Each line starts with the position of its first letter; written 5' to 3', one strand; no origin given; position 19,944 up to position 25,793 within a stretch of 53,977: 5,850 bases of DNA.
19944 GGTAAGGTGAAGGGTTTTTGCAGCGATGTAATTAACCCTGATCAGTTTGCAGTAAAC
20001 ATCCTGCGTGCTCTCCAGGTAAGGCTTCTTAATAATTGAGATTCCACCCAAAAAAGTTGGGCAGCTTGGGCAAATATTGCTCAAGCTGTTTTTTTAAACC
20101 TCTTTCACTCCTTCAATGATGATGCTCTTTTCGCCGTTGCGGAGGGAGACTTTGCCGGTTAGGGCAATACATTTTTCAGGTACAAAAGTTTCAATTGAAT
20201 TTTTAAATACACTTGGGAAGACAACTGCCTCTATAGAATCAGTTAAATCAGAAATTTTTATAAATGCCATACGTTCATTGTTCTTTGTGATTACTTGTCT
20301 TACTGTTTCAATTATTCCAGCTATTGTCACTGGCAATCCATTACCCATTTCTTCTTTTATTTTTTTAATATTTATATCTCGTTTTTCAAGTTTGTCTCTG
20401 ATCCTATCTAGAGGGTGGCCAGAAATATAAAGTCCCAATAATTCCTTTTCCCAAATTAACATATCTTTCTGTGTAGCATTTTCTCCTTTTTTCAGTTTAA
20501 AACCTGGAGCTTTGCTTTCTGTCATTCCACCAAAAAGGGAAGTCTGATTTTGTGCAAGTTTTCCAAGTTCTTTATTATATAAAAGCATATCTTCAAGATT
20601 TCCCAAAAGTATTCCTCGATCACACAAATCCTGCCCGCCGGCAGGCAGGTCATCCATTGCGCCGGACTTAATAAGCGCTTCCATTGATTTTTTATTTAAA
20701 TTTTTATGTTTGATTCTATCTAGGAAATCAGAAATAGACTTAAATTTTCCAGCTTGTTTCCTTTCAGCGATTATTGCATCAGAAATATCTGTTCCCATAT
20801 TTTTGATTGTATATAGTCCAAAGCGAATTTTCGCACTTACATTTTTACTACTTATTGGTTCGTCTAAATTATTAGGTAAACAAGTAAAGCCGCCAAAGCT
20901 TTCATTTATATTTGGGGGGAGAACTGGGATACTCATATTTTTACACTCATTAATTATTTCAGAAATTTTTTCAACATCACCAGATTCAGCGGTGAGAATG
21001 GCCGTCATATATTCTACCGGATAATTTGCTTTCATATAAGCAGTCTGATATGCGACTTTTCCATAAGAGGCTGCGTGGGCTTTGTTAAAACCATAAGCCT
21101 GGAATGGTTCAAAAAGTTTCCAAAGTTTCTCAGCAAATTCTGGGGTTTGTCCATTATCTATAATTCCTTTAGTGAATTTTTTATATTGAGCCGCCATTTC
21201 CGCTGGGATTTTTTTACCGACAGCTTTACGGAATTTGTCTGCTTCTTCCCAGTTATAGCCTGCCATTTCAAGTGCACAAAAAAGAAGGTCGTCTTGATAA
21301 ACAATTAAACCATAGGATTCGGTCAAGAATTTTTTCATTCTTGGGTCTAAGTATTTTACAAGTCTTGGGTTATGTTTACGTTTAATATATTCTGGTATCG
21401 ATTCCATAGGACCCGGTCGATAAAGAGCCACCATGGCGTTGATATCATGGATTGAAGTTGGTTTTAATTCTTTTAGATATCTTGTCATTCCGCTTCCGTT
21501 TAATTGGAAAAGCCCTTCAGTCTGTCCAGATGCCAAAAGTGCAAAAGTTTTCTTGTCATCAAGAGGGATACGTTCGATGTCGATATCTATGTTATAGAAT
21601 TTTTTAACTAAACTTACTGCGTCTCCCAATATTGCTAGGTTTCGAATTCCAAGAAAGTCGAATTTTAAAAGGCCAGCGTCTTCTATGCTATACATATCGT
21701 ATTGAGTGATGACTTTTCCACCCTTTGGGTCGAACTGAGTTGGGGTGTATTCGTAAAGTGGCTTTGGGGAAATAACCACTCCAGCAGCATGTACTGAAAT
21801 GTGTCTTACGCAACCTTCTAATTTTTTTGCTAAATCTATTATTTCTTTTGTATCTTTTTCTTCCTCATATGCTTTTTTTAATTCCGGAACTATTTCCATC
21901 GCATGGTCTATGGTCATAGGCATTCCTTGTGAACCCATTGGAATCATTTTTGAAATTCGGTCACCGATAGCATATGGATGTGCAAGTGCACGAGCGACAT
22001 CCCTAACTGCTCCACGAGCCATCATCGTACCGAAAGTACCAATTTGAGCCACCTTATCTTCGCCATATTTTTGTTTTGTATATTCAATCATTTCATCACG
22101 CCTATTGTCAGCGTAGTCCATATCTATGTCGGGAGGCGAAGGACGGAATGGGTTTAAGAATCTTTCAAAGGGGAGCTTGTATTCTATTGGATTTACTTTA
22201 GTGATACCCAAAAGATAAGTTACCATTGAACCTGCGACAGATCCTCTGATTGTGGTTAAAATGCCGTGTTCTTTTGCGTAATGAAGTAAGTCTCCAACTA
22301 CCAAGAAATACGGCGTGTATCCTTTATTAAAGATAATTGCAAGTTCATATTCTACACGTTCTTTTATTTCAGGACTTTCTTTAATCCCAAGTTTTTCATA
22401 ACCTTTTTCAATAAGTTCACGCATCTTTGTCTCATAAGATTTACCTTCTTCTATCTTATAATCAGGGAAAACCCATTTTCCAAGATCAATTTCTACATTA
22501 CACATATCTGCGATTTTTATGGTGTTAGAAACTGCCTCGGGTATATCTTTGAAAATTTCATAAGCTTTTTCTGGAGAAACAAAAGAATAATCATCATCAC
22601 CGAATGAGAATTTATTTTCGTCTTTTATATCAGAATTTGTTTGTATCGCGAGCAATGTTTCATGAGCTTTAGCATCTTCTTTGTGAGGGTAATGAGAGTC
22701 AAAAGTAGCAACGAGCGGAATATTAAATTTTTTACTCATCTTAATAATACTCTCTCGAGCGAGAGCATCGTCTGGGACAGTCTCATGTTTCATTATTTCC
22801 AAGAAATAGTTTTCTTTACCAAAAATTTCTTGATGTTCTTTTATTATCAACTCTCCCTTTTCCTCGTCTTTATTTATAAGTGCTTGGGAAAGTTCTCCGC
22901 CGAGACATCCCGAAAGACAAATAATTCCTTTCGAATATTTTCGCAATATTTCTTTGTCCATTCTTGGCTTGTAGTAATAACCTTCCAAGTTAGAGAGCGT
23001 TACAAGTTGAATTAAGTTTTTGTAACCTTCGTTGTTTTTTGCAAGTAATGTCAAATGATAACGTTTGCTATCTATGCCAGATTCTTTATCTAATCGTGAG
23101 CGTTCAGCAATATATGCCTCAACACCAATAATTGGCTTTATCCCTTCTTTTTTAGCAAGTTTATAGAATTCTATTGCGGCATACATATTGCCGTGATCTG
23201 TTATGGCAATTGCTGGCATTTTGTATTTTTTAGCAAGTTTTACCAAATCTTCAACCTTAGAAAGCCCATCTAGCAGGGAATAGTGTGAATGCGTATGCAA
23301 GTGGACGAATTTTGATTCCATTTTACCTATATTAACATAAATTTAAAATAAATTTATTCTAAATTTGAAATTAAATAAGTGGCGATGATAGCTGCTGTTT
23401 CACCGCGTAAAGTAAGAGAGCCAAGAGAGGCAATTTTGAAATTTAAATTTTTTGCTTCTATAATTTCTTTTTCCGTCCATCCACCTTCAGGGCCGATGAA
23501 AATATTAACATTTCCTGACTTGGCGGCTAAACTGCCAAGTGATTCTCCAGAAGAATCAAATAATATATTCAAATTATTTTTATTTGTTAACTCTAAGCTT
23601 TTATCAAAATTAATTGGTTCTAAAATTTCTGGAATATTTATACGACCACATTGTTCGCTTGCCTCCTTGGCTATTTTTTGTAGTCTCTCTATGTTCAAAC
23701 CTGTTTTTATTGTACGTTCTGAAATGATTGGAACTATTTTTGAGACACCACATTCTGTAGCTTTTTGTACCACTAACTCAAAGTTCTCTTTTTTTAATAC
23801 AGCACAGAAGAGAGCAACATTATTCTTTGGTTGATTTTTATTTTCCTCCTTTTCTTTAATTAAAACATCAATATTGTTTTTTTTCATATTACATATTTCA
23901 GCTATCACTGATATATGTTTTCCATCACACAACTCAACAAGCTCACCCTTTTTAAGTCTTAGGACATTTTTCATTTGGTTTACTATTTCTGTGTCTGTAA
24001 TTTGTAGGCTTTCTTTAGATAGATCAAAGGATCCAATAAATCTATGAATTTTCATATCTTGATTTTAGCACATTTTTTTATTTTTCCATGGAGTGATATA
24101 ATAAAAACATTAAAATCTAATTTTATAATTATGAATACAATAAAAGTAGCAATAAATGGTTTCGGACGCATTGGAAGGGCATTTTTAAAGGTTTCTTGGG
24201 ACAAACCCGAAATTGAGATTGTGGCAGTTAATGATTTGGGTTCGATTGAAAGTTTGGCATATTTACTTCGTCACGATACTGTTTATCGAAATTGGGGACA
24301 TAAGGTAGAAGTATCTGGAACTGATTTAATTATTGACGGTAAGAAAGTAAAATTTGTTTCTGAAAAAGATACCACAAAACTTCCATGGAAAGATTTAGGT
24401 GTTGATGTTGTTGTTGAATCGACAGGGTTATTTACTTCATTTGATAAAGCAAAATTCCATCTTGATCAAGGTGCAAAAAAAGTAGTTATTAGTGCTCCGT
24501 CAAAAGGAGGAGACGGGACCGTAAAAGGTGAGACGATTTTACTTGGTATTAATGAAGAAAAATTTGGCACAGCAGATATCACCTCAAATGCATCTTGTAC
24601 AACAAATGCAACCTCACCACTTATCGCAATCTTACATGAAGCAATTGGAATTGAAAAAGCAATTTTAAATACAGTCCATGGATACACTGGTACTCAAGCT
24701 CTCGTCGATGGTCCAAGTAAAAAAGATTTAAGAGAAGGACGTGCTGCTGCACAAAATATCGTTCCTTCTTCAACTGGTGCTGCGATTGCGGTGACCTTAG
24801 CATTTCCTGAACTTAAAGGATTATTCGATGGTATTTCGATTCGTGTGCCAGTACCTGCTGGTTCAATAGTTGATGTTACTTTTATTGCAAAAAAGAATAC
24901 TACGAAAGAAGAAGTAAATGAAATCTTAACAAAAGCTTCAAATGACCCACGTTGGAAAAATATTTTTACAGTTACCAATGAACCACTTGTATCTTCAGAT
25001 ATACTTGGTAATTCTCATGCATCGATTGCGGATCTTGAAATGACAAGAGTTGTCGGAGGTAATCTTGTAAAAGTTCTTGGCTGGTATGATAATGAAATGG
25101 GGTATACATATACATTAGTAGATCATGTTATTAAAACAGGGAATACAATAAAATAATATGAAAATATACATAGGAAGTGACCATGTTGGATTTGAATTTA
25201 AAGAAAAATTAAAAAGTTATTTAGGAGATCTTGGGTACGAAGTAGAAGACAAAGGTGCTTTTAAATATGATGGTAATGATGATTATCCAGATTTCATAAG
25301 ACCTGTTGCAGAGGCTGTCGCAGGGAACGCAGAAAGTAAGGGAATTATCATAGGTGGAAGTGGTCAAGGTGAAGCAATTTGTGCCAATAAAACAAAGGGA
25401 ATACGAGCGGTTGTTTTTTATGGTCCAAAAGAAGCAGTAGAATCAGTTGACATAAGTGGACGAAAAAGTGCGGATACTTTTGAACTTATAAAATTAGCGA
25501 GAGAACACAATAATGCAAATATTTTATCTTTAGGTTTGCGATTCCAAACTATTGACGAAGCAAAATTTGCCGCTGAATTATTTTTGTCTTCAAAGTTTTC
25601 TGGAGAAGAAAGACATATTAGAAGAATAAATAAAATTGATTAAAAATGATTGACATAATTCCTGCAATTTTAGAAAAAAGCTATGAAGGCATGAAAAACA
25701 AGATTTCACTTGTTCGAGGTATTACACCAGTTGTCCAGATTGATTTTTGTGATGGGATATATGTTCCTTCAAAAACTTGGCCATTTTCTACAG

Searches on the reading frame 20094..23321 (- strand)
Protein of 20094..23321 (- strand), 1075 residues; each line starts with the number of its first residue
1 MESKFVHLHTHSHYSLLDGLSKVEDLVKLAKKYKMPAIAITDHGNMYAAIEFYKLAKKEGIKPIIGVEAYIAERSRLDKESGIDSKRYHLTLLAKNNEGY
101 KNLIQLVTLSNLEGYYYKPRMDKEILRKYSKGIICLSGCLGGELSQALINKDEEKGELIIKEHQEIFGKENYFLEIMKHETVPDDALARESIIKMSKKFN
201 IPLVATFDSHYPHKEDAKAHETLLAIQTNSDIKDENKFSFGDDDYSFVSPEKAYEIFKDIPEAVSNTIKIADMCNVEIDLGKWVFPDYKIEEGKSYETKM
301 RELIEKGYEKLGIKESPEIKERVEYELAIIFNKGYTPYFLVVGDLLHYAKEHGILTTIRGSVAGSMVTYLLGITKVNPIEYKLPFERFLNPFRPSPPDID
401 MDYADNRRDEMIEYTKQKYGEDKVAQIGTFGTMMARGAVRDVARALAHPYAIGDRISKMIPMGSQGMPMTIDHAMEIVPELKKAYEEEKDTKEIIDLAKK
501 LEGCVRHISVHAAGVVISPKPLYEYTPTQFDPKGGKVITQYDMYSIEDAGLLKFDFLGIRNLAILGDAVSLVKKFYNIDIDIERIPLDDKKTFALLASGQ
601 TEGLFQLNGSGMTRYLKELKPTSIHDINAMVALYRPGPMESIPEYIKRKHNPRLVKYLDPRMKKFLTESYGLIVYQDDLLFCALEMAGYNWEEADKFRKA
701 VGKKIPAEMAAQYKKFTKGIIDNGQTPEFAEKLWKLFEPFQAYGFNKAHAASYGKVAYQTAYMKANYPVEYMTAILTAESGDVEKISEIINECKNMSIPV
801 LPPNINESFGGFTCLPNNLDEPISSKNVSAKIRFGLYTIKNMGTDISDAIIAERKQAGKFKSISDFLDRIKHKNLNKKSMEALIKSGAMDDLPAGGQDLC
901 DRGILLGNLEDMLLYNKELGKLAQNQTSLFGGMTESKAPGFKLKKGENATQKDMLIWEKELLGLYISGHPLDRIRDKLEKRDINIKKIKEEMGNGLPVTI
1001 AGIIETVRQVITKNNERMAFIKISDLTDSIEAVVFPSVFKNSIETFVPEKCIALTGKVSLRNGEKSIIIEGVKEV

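Call 60: search_protein_families(library=pfam, proteins=[window:20094-23321:-], max_evalue=0.0001)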
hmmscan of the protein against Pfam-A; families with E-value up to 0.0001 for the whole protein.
window:20094-23321:- (1075 aa): 5 families
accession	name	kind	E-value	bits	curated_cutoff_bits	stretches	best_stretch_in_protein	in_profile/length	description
PF07733.18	DNA_pol3_alpha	-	8.4e-92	307.9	23.9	1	300-558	3-260/260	Bacterial DNA polymerase III alpha NTPase domain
PF02811.25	PHP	-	8.5e-60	202.2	26.4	1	7-179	1-164/164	PHP domain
PF17657.6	DNA_pol3_finger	-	1.1e-49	168.4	22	1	561-724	1-166/166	Bacterial DNA polymerase III alpha subunit finger domain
PF14579.12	HHH_6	-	1.7e-23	83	25.6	1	798-892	2-83/90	Helix-hairpin-helix motif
PF01336.31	tRNA_anti-codon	-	8.8e-13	48.4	27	1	998-1074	1-74/75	OB-fold nucleic acid binding domain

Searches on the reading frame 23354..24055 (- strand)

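Call 60: search_protein_families(library=pfam, proteins=[window:23354-24055:-], max_evalue=0.0001)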
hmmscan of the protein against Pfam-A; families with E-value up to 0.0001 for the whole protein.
window:23354-24055:- (233 aa): 2 families
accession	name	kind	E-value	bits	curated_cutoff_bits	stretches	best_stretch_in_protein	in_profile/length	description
PF04452.19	Methyltrans_RNA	-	2.7e-43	147.8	23.9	1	76-229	4-164/165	RNA methyltransferase domain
PF20260.4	PUA_4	-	1.4e-05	25.5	23.9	1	21-66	3-47/48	RNA methyltransferase PUA domain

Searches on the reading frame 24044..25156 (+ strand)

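Call 60: search_protein_families(library=pfam, proteins=[window:24044-25156:+], max_evalue=0.0001)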
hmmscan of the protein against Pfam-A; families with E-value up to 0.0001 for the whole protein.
window:24044-25156:+ (370 aa): 2 families
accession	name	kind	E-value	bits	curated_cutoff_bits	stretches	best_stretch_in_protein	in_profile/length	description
PF02800.25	Gp_dh_C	-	3.5e-53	179.9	24.4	1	192-348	3-158/158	Glyceraldehyde 3-phosphate dehydrogenase, C-terminal domain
PF00044.30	Gp_dh_N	-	2.8e-36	124.3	31.7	1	33-132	1-100/101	Glyceraldehyde 3-phosphate dehydrogenase, NAD binding domain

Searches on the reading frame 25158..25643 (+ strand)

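Call 60: search_protein_families(library=pfam, proteins=[window:25158-25643:+], max_evalue=0.0001)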
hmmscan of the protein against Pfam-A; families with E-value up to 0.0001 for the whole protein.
window:25158-25643:+ (161 aa): 1 family
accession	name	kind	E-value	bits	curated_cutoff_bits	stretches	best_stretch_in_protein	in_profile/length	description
PF02502.23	LacAB_rpiB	-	3e-39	134.6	24.7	2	3-94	1-91/138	Ribose/Galactose Isomerase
